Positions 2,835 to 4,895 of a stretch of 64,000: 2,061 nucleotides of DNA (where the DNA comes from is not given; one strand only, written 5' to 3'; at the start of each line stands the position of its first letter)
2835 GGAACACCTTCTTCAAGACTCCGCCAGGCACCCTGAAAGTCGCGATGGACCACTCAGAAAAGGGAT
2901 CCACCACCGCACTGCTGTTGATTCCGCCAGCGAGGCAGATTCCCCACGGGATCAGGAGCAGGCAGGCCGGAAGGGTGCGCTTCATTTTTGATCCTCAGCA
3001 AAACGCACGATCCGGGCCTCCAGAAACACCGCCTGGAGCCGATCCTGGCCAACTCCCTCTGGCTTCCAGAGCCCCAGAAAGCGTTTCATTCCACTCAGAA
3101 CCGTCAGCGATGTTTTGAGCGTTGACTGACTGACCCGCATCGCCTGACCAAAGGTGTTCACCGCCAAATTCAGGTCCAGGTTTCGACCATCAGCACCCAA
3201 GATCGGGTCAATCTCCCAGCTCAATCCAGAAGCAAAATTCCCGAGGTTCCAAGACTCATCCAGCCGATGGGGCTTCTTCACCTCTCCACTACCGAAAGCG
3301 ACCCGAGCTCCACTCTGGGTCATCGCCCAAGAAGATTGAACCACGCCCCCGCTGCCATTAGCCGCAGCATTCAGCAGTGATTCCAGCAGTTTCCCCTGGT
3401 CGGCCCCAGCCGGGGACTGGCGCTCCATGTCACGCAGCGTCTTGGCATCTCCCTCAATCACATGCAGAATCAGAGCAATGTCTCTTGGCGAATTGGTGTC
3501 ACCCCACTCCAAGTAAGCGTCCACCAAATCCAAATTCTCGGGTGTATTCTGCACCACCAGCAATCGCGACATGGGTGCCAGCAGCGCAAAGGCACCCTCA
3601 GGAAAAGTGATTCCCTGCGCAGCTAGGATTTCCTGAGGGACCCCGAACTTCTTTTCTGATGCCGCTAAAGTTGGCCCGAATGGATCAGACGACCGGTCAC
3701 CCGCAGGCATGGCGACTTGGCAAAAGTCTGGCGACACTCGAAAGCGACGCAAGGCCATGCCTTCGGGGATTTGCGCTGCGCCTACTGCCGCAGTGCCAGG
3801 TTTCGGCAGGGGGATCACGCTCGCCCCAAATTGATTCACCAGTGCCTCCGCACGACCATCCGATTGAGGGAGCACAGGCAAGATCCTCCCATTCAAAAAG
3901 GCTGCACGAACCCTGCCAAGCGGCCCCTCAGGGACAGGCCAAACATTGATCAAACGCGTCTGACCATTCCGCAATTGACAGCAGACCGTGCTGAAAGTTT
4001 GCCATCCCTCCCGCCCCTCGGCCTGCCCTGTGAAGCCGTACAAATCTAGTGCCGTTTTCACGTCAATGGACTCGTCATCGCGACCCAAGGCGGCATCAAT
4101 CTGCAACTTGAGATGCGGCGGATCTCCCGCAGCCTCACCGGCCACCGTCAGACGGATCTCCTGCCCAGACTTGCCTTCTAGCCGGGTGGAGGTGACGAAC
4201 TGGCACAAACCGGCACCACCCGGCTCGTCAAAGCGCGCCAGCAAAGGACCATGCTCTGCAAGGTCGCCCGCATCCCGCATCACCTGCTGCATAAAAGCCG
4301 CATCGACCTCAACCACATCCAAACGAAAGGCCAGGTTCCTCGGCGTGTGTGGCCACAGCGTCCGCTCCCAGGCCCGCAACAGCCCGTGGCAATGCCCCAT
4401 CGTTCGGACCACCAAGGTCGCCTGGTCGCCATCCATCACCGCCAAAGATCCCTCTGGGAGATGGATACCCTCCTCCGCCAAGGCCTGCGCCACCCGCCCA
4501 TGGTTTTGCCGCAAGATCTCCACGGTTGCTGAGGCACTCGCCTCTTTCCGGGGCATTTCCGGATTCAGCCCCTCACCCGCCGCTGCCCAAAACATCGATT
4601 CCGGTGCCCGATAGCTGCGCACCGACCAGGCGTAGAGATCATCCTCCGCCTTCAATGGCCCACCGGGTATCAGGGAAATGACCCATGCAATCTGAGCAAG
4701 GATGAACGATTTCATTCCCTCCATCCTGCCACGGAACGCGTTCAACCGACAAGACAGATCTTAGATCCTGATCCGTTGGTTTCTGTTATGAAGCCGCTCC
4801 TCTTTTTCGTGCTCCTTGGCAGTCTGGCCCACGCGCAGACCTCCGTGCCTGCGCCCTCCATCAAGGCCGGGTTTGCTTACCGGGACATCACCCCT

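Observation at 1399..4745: Translationally coupled tandem paralogs encoding secreted proteins with a secretin-N-like '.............' motif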

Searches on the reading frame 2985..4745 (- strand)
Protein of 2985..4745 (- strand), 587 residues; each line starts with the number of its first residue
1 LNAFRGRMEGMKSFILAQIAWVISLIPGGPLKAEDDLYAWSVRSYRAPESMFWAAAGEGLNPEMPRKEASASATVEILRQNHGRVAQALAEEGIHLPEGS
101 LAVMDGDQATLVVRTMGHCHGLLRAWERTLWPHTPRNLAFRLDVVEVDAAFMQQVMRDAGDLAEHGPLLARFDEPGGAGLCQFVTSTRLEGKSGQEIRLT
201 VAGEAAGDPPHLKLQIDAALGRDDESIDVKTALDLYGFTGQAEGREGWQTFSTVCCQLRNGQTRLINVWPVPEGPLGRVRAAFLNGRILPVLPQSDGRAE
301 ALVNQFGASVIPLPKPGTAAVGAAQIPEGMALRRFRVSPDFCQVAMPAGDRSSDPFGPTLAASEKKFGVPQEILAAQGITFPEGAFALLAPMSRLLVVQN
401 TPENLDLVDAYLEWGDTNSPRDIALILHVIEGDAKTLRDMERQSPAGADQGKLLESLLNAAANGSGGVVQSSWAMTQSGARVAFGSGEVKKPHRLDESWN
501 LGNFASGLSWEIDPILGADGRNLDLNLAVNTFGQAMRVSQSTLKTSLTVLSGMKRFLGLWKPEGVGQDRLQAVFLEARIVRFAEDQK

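Call 5: search_protein_families(library=pfam, proteins=[window:2985-4745:-], max_evalue=1)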
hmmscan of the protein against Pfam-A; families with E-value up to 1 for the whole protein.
window:2985-4745:- (587 aa): 1 family
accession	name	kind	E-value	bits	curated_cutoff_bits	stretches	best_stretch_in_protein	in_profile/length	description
PF02120.21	Flg_hook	-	0.19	12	29.8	1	69-107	44-82/85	Flagellar hook-length control protein FliK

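Call 7: search_protein_families(library=ncbifam, proteins=[window:2985-4745:-], max_evalue=1)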
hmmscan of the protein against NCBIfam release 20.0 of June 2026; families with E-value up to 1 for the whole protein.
window:2985-4745:- (587 aa): 1 family
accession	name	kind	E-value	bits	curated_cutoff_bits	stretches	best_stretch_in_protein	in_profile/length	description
NF042912.1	Amuc_1098_fam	equivalog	1.6e-19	69.5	750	2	328-435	361-475/805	Amuc_1098 family type IV pilus outer membrane protein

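Call 9: find_homologous_proteins(query=window:2985-4745:-)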
Query window:2985-4745:- (587 aa): 8 proteins with E <= 0.001 among 8000 candidates.
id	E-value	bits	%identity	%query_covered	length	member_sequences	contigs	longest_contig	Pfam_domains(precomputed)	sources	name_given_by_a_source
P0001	0.0e+0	1302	100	98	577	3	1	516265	-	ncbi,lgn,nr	ncbi:MAG: hypothetical protein H7A55_16690 [Verrucomicrobiaceae bacterium]|nr:hypothetical protein [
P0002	1.6e-260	884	71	98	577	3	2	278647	-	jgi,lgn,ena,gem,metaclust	metaclust:\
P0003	2.8e-254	863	72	94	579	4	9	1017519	-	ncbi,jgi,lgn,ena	jgi:hypothetical protein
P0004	1.2e-56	211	31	93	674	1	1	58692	-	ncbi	-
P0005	1.7e-42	164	30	45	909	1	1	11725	-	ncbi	-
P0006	6.8e-21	93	29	47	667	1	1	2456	-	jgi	jgi:hypothetical protein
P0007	4.5e-18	84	26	45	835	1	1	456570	-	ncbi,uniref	ncbi:hypothetical protein [Prosthecobacter sp.]|uniref:hypothetical protein n=1 Tax=Prosthecobacter 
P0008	6.1e-8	50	23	86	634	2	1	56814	-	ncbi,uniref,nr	ncbi:hypothetical protein [Verrucomicrobium sp. BvORR106]|uniref:hypothetical protein n=1 Tax=Verruc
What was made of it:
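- Checked: The database version of the upstream protein starts at ATG 4715 (577 aa, P0001, 100% identical; call 9).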

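Call 10: search_protein_families(library=pfam, proteins=[P0004, P0005, P0006, P0007, P0008], max_evalue=0.1)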
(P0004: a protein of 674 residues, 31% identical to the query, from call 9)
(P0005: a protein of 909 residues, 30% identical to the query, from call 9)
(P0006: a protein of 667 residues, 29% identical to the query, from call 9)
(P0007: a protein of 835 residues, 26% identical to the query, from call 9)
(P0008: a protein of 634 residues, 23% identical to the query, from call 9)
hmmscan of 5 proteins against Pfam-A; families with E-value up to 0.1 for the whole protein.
P0004 (674 aa): 1 family
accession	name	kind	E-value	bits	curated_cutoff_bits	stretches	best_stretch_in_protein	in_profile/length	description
PF00263.26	Secretin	-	4.7e-05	23.5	27.5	1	173-296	4-119/169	Bacterial type II and III secretion system protein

P0005 (909 aa): 3 families
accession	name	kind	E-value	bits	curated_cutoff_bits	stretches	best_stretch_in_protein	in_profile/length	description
PF00263.26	Secretin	-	4.7e-05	23.5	27.5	1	216-283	54-120/169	Bacterial type II and III secretion system protein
PF03958.22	Secretin_N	-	0.012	16.3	28.2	0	78-119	23-64/69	Bacterial type II/III secretion system short domain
PF00667.26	FAD_binding_1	-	0.013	15.5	32.3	0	716-779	101-161/222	FAD binding domain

P0006 (667 aa): 0 families

P0007 (835 aa): 0 families

P0008 (634 aa): 0 families
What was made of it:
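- On Secretin superfamily (Pfam PF00263 core): Two- and three-module relatives P0004 and P0005 reach 23.5 bits (call 10).
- On Secretin N-domain / ring-building motif (N1-N3 type, Pfam PF03958): There is a weak PF03958 hit in relative P0005, E 0.012 (call 10).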

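Call 11: search_protein_families(library=ncbifam, proteins=[P0004, P0005, P0006, P0007, P0008], max_evalue=0.1)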
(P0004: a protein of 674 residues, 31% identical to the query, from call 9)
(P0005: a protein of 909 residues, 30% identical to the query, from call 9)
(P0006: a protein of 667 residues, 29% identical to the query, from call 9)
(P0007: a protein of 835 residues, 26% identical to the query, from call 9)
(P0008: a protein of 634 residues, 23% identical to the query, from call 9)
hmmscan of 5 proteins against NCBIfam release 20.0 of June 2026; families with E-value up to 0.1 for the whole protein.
P0004 (674 aa): 2 families
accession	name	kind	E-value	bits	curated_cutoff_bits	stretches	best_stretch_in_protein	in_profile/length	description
NF042912.1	Amuc_1098_fam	equivalog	1.2e-34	119.5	750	2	356-474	362-481/805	Amuc_1098 family type IV pilus outer membrane protein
TIGR02519.1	pilus_MshL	equivalog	0.0086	15.1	250.2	1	172-246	115-195/290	pilus (MSHA type) biogenesis protein MshL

P0005 (909 aa): 2 families
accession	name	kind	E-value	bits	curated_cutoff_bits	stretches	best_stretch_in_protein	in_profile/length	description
NF042912.1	Amuc_1098_fam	equivalog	1.8e-34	118.9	750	2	615-724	356-471/805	Amuc_1098 family type IV pilus outer membrane protein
TIGR02519.1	pilus_MshL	equivalog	0.0019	17.3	250.2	1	211-283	166-242/290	pilus (MSHA type) biogenesis protein MshL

P0006 (667 aa): 1 family
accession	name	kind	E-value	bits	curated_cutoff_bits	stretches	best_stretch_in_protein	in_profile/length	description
NF042912.1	Amuc_1098_fam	equivalog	3.4e-09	35.3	750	2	368-429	405-457/805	Amuc_1098 family type IV pilus outer membrane protein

P0007 (835 aa): 1 family
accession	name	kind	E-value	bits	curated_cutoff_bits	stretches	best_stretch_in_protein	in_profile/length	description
NF042912.1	Amuc_1098_fam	equivalog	4.7e-25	87.8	750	2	28-127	355-471/805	Amuc_1098 family type IV pilus outer membrane protein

P0008 (634 aa): 1 family
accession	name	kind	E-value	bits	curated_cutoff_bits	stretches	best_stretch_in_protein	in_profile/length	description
NF042912.1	Amuc_1098_fam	equivalog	8.2e-09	34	750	2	376-422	407-453/805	Amuc_1098 family type IV pilus outer membrane protein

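Call 20: search_solved_structures(query=A1, max_evalue=10, show_alignments=3)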
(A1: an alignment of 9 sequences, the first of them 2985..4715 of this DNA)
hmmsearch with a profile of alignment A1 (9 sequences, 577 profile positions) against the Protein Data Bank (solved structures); distinct sequences matched with E-value up to 10: 1.
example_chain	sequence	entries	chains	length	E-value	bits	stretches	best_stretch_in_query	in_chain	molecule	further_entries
9u5s_A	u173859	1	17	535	0.0018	20.4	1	441-512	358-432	Outer membrane lipoprotein BfpB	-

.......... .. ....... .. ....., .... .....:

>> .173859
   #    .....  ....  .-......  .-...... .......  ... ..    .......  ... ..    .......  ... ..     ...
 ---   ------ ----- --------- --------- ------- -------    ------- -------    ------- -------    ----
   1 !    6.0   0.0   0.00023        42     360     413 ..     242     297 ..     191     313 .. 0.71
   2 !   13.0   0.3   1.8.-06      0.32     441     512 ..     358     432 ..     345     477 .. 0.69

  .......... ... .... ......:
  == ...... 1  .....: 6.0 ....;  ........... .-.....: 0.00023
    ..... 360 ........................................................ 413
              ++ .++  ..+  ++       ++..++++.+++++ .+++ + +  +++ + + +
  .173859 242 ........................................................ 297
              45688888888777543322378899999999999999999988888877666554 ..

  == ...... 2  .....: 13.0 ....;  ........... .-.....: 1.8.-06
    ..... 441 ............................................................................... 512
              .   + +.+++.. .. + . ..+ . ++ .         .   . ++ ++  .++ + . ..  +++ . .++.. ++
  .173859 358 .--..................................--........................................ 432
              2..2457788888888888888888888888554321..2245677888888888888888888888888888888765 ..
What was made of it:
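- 3006..3482 (-): A module 2, lip-less secretin core (residues 412-570), ending in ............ calls 20 (BfpB match), 50, 51, 69
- The only PDB sequence hit is the secretin BfpB (call 20).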

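Call 21: find_encoding_contigs(protein=P0003, flank=10000, max_places=3)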
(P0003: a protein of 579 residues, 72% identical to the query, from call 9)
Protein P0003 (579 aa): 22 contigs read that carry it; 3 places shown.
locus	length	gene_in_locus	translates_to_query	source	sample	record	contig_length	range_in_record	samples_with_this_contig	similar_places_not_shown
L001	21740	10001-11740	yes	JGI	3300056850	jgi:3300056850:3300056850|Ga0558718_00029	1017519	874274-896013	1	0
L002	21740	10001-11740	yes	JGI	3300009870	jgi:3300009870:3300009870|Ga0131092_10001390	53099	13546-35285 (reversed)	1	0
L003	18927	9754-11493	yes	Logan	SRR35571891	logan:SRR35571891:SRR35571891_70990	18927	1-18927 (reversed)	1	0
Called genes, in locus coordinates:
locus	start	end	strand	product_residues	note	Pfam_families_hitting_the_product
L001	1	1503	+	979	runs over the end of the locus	PF07635:PSCyt1, PF07583:PSCyt2, PF07587:PSD1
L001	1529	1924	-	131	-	-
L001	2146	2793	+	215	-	PF06439:3keto-disac_hyd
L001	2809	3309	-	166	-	-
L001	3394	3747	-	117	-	PF11969:DcpS_C, PF01230:HIT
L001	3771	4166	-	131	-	PF03477:ATP-cone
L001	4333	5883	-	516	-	-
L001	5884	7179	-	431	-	PF03572:Peptidase_S41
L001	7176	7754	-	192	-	-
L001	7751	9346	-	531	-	PF05569:Peptidase_M56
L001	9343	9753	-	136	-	PF03965:Penicillinase_R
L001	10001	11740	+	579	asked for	-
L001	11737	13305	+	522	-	-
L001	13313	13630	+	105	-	-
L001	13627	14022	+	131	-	PF01850:PIN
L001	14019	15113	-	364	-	-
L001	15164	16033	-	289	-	PF09935:DUF2167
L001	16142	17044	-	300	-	PF00294:PfkB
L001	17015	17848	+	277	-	PF13243:SQHop_cyclase_C (weak), PF13249:SQHop_cyclase_N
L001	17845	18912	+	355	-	PF13243:SQHop_cyclase_C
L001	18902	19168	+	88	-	-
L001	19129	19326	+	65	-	-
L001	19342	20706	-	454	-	PF00919:UPF0004, PF04055:Radical_SAM, PF01938:TRAM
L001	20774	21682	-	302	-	-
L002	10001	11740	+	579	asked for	-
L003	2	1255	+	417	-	?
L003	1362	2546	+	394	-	PF06439:3keto-disac_hyd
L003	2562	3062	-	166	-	-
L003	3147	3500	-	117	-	PF11969:DcpS_C, PF01230:HIT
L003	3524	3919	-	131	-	PF03477:ATP-cone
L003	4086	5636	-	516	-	-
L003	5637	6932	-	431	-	PF03572:Peptidase_S41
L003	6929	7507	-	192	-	-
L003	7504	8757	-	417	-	PF05569:Peptidase_M56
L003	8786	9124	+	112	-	-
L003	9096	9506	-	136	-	PF03965:Penicillinase_R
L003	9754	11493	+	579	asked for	-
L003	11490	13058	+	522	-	-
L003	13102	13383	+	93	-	-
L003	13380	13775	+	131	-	PF01850:PIN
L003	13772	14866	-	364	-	-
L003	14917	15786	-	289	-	PF09935:DUF2167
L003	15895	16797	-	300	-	PF00294:PfkB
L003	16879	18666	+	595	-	PF13243:SQHop_cyclase_C (weak), PF13249:SQHop_cyclase_N, PF13243:SQHop_cyclase_C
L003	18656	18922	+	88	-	-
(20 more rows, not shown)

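Call 22: find_encoding_contigs(protein=P0004, flank=10000, max_places=3)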
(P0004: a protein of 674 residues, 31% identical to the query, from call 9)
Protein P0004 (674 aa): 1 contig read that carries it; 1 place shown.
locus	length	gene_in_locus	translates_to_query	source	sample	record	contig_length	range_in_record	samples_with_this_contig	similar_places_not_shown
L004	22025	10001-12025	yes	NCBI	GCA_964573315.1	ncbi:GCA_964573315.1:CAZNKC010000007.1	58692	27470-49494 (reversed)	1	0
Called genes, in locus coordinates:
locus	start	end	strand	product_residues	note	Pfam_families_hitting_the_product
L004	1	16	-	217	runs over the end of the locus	PF06508:QueC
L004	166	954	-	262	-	PF11769:DUF3313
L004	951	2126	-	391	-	PF13439:Glyco_transf_4, PF13579:Glyco_trans_4_4, PF00534:Glycos_transf_1, PF13692:Glyco_trans_1_4, PF13524:Glyco_trans_1_2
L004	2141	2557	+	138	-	PF04226:Transgly_assoc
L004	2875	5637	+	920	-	PF04851:ResIII, PF00270:DEAD, PF19778:RE_endonuc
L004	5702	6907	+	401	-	PF13304:AAA_21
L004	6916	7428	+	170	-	-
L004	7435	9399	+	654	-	PF01555:N6_N4_Mtase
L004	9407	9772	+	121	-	-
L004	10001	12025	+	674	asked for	-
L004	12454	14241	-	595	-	PF07969:Amidohydro_3, PF01979:Amidohydro_1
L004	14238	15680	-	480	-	-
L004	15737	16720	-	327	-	PF01636:APH, PF19974:TCAD9 (weak)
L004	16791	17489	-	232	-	PF00072:Response_reg, PF08281:Sigma70_r4_2 (faint), PF00196:GerE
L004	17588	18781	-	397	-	-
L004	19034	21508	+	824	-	PF13432:TPR_16 (faint), PF00515:TPR_1 (faint), PF07719:TPR_2 (faint), PF13174:TPR_6 (faint), PF13428:TPR_14 (faint), PF14559:TPR_19 (faint), PF00263:Secretin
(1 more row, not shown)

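Call 24: find_encoding_contigs(protein=P0005, flank=10000, max_places=2)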
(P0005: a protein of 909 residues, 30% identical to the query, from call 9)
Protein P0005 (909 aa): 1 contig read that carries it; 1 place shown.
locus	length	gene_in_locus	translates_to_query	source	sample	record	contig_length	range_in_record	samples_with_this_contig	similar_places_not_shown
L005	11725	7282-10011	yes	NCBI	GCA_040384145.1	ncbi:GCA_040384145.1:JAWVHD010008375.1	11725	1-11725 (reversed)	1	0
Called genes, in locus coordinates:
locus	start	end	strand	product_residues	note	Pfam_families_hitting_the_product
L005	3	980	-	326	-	?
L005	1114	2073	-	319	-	PF02562:PhoH, PF13245:AAA_19 (weak), PF13604:AAA_30 (weak)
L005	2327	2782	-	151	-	-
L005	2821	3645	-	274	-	-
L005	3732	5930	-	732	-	PF00069:Pkinase, PF01636:APH (faint), PF07714:PK_Tyr_Ser-Thr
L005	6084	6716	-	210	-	-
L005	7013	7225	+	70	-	PF10502:Peptidase_S26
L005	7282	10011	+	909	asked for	-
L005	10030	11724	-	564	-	?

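Call 25: find_encoding_contigs(protein=P0007, flank=10000, max_places=2)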
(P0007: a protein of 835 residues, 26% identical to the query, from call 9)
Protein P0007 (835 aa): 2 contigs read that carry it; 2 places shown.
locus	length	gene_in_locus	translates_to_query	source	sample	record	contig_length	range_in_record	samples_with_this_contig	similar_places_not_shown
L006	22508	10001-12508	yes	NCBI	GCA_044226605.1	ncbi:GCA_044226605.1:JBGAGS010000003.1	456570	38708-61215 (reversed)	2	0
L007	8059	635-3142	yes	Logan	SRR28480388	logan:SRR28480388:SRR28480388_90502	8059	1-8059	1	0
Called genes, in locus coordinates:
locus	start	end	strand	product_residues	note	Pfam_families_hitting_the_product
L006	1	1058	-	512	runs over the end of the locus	-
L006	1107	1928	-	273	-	-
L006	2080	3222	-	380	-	PF00512:HisKA, PF02518:HATPase_c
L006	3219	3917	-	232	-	PF00072:Response_reg, PF00486:Trans_reg_C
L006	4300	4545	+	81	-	-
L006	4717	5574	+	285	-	PF00149:Metallophos, PF12850:Metallophos_2 (faint)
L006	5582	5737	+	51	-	-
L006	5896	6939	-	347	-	PF13280:WYL, PF25583:WCX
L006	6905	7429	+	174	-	-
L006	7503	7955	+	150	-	-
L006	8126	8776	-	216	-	PF07638:Sigma70_ECF, PF04542:Sigma70_r2, PF08281:Sigma70_r4_2, PF04545:Sigma70_r4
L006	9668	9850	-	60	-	-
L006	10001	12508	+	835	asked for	-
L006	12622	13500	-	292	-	PF05239:PRC (weak)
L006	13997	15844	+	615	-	PF07626:PSD3, PF07637:PSD5, PF07631:PSD4, PF07627:PSCyt3, PF07624:PSD2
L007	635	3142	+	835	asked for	-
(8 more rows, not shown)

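Call 28: search_protein_representatives(alignment_id=A1)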
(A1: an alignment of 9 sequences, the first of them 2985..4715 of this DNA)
Query: 9 sequences, 577 profile positions. Proteins with E-value up to 0.001 (for the whole library): 2270; up to 1e-10: 929; up to 1e-30: 266. The best 150 are listed.
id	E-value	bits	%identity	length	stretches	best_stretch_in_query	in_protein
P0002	1.2e-236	803.5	-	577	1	1-576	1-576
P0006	8.3e-177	606.0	-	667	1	1-568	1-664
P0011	1.4e-152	526.0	-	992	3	303-572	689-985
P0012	3.1e-148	511.7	-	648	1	6-575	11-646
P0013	9.9e-146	503.4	-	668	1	20-571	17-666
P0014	9.0e-144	496.9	-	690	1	16-571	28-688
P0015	1.3e-140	486.5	-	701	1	1-576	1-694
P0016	2.7e-136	472.2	-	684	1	9-572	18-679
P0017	3.3e-135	468.6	-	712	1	31-569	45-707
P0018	1.7e-132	459.6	-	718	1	20-573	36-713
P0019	2.1e-130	452.7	-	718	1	17-572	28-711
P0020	3.4e-130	452.1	-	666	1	9-573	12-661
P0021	9.0e-126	437.5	-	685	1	1-571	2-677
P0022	7.7e-124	431.1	-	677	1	10-574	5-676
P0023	1.9e-122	426.5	-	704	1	27-571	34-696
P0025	8.1e-121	421.1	-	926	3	318-572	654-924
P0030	9.5e-118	411.0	-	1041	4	322-569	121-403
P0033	6.3e-116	405.0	-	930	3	303-571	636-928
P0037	3.4e-114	399.2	-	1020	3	322-571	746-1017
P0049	4.3e-108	379.1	-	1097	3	323-571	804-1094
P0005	8.9e-107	374.7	-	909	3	312-570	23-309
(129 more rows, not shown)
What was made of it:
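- Tried and rejected: The exhaustive HMMER search was needed to see the family (call 28).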

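Call 29: predict_structure(alignment_id=A1)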
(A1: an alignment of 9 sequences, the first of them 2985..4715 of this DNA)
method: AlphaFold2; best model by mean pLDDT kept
length: 577 residues; sequences in the alignment: 9
mean_pLDDT: 69.3   pTM: 0.58
mean pLDDT of the five models: 69.3, 67.4, 64.5, 64.4, 63.2
residues with pLDDT >= 90: 33; 70-90: 315; 50-70: 110; < 50: 119
segments of 3 or more residues with pLDDT < 50: 1-6, 8-25, 44-50, 196-199, 228-236, 306-315, 333-357, 381-383, 404-410, 477-493, 524-529, 574-577
pLDDT, mean of each block of 10 residues (from residue 1): 45 35 50 76 45 75 90 84 77 83 83 71 70 86 85 83 66 77 82 55 83 82 66 47 82 87 71 86 74 91 58 51 59 39 37 45 76 70 61 81 47 83 82 76 87 78 75 54 35 63 70 79 53 79 85 69 87 47
secondary structure, 60 per line:
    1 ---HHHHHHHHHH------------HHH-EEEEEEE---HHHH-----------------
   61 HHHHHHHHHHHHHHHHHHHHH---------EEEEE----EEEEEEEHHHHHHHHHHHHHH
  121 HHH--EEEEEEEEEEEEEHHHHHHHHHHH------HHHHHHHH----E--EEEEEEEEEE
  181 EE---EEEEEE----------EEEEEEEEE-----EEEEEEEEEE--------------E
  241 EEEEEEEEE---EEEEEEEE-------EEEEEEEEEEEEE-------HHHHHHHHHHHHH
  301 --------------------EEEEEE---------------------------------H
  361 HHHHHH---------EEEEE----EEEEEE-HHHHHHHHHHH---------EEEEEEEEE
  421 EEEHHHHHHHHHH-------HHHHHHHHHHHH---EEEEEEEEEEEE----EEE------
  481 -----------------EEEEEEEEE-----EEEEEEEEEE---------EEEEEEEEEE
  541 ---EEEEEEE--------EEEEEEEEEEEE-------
elements in order: H4-13 E30-36 H40-43 H61-81 E91-95 E100-106 H107-123 E126-138 H139-149 H156-163 E171-182 E186-191 E202-210 E216-225 E240-249 E253-260 E268-280 H288-300 E321-326 H360-366 E376-380 E385-390 H392-402 E412-423 H424-433 H441-452 E456-467 E472-474 E498-506 E512-521 E531-540 E544-550 E559-570

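Call 32: find_homologous_proteins(query=A2, max_evalue=0.00001)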
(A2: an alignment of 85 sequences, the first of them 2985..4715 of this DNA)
Query A2 (85 sequences) (577 aa, profile of the alignment): 8 proteins with E <= 0.00001 among 8000 candidates.
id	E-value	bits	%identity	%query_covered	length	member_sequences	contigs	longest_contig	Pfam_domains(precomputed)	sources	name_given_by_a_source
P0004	3.2e-216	738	31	95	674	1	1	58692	-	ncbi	-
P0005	2.8e-163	563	30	45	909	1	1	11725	-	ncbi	-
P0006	3.0e-160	553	29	48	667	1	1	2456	-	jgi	jgi:hypothetical protein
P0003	2.3e-151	524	72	96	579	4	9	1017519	-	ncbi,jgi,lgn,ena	jgi:hypothetical protein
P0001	1.7e-150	521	100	100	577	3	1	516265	-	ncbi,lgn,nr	ncbi:MAG: hypothetical protein H7A55_16690 [Verrucomicrobiaceae bacterium]|nr:hypothetical protein [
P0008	2.7e-149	517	23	87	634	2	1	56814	-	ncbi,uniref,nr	ncbi:hypothetical protein [Verrucomicrobium sp. BvORR106]|uniref:hypothetical protein n=1 Tax=Verruc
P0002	5.1e-143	496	71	100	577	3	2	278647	-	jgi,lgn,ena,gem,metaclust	metaclust:\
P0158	2.4e-35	140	31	19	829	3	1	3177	PF00263.27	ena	-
